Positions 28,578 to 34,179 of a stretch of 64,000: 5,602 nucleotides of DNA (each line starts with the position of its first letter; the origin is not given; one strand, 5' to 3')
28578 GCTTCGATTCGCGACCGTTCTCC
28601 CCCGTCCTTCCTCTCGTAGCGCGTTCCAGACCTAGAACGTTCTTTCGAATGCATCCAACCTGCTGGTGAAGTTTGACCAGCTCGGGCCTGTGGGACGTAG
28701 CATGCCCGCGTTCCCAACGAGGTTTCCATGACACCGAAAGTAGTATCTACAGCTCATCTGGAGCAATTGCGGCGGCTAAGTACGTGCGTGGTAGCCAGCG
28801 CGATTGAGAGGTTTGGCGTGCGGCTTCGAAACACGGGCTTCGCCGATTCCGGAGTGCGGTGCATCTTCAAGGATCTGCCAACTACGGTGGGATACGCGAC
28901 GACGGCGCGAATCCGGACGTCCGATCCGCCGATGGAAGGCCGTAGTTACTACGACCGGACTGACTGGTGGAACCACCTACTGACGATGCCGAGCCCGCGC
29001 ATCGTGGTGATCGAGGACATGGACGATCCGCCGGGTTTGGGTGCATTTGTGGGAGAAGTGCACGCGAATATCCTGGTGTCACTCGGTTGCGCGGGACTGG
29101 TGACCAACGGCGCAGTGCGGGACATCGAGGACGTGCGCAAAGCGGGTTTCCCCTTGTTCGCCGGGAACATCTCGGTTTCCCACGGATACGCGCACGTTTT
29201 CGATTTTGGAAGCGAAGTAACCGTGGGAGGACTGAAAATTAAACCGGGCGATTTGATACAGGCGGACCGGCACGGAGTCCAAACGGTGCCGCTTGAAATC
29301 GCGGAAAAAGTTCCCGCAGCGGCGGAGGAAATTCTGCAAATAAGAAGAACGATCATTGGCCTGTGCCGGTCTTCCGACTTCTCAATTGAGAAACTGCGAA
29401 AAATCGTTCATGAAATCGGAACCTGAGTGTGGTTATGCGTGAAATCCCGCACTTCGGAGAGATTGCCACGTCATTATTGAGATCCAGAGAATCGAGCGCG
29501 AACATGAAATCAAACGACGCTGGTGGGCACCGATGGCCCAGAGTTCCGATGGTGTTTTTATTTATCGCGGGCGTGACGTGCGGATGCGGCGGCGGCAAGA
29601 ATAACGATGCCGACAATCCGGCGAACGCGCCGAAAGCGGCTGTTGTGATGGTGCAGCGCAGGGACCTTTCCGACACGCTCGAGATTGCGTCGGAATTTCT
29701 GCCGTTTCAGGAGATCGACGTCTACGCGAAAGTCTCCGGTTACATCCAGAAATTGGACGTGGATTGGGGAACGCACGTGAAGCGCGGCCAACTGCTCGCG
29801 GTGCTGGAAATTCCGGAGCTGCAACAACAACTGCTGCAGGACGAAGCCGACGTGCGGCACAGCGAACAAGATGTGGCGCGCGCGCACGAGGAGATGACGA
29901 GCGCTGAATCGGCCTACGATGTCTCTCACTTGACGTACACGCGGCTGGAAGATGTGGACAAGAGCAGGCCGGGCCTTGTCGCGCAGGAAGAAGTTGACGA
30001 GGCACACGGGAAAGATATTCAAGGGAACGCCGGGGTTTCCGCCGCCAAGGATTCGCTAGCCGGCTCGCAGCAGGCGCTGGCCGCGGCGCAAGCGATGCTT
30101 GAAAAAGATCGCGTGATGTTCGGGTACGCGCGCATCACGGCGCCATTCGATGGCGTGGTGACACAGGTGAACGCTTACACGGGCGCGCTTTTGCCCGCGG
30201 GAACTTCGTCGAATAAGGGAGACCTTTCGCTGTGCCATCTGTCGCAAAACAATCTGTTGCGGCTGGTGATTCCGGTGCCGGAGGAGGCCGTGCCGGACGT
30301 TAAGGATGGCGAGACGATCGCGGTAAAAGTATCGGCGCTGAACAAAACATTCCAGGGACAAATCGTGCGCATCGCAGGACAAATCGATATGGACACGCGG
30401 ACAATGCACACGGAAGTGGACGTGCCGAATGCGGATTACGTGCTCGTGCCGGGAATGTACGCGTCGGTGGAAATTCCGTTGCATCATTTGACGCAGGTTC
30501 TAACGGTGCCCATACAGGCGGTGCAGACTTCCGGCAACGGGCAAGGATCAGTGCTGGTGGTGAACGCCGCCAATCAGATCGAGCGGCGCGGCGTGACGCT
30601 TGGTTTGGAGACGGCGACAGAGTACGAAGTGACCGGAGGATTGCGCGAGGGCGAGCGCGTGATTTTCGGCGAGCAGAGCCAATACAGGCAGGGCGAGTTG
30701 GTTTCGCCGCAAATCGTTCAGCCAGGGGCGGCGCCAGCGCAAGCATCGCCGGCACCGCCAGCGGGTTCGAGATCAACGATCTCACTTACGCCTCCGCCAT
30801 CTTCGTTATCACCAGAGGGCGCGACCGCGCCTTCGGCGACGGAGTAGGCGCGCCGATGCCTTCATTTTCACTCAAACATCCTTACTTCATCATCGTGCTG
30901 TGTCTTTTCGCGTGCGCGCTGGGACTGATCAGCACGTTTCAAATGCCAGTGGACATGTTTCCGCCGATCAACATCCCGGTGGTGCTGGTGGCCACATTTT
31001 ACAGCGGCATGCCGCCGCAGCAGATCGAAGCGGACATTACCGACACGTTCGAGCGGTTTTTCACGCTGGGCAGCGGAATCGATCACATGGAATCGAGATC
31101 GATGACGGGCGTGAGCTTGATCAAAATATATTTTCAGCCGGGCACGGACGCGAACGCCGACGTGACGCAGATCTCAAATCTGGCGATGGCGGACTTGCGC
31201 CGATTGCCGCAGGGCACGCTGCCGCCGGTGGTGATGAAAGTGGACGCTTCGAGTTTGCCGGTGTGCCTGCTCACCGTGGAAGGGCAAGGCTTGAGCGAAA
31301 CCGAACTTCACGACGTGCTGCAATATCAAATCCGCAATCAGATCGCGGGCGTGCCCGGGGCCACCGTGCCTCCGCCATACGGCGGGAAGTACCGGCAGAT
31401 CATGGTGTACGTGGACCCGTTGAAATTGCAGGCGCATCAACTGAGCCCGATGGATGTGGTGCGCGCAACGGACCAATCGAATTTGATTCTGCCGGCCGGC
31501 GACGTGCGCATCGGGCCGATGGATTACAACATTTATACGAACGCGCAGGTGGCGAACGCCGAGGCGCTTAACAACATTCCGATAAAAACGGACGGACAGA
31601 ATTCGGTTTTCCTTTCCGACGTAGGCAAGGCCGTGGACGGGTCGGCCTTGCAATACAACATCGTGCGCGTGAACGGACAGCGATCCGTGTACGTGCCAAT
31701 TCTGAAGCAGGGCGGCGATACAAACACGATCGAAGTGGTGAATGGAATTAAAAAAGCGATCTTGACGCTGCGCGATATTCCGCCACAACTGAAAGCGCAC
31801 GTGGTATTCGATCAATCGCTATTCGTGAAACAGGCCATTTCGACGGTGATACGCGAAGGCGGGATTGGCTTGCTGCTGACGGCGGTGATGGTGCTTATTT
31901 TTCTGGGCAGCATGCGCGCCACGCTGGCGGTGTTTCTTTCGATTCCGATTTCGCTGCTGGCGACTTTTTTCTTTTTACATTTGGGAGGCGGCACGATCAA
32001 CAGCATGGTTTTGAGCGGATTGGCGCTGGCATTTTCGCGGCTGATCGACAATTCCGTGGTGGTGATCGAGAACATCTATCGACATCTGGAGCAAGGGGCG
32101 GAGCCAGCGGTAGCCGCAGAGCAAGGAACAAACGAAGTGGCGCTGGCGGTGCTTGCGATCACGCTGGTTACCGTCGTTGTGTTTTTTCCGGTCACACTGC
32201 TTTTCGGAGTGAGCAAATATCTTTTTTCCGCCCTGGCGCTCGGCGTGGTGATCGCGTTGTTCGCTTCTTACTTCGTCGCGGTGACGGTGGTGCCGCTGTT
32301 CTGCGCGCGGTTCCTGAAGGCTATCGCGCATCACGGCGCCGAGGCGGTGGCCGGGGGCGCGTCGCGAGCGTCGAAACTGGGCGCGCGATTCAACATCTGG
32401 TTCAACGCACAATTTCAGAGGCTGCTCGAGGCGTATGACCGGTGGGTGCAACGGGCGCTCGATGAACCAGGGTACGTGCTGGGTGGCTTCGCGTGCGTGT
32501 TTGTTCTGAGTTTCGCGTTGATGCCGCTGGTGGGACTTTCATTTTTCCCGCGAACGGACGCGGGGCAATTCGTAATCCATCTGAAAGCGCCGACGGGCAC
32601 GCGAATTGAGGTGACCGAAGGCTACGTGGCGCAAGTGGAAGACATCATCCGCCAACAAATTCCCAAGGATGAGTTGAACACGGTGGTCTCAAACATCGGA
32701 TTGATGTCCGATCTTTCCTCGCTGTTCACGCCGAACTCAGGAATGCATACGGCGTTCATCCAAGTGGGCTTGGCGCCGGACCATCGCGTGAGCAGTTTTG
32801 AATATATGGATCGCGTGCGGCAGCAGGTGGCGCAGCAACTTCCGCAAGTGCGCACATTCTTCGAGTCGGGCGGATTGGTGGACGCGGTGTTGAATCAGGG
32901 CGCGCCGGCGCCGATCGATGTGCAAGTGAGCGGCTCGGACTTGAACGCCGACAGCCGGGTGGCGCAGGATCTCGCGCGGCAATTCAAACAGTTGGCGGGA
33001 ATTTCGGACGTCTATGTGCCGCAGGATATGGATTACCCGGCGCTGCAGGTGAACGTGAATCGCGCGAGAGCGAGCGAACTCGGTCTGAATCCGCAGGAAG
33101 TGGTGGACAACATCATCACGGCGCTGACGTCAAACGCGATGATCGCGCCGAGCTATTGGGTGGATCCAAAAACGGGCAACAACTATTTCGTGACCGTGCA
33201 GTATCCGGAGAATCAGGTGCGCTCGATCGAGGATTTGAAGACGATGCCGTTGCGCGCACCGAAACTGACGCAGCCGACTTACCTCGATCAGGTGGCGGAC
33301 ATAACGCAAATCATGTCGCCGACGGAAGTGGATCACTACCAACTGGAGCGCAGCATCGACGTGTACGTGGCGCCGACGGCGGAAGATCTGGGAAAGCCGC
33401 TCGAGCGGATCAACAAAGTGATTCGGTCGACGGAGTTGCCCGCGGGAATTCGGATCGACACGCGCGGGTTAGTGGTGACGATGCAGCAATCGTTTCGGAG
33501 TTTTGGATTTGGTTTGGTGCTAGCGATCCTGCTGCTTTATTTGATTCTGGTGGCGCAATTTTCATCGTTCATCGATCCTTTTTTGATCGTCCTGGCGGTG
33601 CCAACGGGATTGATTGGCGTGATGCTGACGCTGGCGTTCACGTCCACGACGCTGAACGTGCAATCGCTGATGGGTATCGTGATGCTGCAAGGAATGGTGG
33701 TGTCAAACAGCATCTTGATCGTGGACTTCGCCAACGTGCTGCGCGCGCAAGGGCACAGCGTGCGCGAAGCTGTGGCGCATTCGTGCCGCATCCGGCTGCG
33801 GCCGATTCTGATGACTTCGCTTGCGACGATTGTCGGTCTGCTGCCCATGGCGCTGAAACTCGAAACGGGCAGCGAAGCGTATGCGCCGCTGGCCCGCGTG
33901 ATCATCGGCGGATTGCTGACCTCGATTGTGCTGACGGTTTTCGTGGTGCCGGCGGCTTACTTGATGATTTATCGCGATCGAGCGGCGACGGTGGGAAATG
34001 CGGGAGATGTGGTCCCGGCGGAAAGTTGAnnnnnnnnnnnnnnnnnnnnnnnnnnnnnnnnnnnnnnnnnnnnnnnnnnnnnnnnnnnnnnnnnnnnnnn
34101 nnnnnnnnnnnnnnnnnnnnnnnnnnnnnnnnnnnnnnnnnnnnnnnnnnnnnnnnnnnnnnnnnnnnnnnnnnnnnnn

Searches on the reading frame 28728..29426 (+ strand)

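Call 48: search_protein_families(library=pfam, proteins=[window:28728-29426:+], max_evalue=0.0001)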
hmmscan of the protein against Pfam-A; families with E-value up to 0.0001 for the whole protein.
window:28728-29426:+ (232 aa): 1 family
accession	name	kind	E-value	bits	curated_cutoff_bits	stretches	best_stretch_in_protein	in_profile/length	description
PF03737.21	RraA-like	-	6.1e-22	78.9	24.5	1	34-184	13-150/152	Aldolase/RraA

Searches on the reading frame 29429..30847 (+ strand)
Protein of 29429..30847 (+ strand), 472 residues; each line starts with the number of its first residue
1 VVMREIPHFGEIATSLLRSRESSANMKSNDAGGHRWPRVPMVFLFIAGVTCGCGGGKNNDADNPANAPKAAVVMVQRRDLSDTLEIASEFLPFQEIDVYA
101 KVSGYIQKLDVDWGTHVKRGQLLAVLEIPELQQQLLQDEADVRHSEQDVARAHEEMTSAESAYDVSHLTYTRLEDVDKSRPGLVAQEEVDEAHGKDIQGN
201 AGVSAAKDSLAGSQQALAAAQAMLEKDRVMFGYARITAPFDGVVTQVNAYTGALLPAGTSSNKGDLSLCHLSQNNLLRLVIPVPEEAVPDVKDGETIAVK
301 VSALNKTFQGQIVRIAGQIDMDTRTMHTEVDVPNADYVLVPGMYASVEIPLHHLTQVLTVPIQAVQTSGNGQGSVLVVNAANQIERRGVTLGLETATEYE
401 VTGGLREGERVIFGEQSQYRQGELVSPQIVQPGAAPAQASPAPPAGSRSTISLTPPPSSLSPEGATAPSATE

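Call 48: search_protein_families(library=pfam, proteins=[window:29429-30847:+], max_evalue=0.0001)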
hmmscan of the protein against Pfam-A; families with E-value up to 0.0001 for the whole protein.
window:29429-30847:+ (472 aa): 3 families
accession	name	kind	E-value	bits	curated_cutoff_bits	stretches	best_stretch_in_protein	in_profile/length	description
PF16576.10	HlyD_D23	-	2.2e-22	79.9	30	1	97-345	21-214/214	Barrel-sandwich domain of CusB or HlyD membrane-fusion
PF13437.12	HlyD_3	-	5.5e-11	43.6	22.2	1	236-335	2-96/106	HlyD family secretion protein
PF13533.13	Biotin_lipoyl_2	-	4.6e-05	23.6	29.8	0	100-127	5-32/32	Biotin-lipoyl like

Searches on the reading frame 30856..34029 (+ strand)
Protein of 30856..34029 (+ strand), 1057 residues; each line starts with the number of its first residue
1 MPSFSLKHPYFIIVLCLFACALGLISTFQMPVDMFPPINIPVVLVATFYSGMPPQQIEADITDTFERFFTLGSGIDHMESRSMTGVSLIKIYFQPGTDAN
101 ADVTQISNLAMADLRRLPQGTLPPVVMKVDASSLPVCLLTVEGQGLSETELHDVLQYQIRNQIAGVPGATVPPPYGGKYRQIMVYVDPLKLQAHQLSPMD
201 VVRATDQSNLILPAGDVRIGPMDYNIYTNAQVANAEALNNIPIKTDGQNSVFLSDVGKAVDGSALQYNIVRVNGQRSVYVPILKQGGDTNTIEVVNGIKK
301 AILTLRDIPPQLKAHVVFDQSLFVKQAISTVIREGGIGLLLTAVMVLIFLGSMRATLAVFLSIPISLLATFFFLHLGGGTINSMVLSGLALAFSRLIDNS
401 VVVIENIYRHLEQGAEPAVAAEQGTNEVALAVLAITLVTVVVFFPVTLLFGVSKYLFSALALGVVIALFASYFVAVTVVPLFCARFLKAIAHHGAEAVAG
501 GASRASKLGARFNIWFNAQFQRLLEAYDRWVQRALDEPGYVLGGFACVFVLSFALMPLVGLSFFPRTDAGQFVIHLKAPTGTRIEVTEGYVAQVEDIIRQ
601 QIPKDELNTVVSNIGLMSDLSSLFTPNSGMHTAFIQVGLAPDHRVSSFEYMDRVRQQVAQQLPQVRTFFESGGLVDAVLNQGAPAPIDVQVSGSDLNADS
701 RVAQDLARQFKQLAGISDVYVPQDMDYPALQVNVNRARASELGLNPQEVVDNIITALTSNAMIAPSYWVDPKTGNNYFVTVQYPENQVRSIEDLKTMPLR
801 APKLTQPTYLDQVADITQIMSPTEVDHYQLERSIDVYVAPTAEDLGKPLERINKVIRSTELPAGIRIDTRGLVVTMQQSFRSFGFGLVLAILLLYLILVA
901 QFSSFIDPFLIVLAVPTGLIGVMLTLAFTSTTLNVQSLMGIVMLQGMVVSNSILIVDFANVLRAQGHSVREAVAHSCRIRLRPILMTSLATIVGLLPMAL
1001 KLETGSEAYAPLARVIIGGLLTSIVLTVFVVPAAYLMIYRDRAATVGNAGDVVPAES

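Call 48: search_protein_families(library=pfam, proteins=[window:30856-34029:+], max_evalue=0.0001)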
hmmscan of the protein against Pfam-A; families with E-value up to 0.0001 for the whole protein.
window:30856-34029:+ (1057 aa): 1 family
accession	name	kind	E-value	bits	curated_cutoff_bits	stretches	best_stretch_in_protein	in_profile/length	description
PF00873.25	ACR_tran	-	1.2e-215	718.9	28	1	1-1038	1-1020/1021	AcrB/AcrD/AcrF family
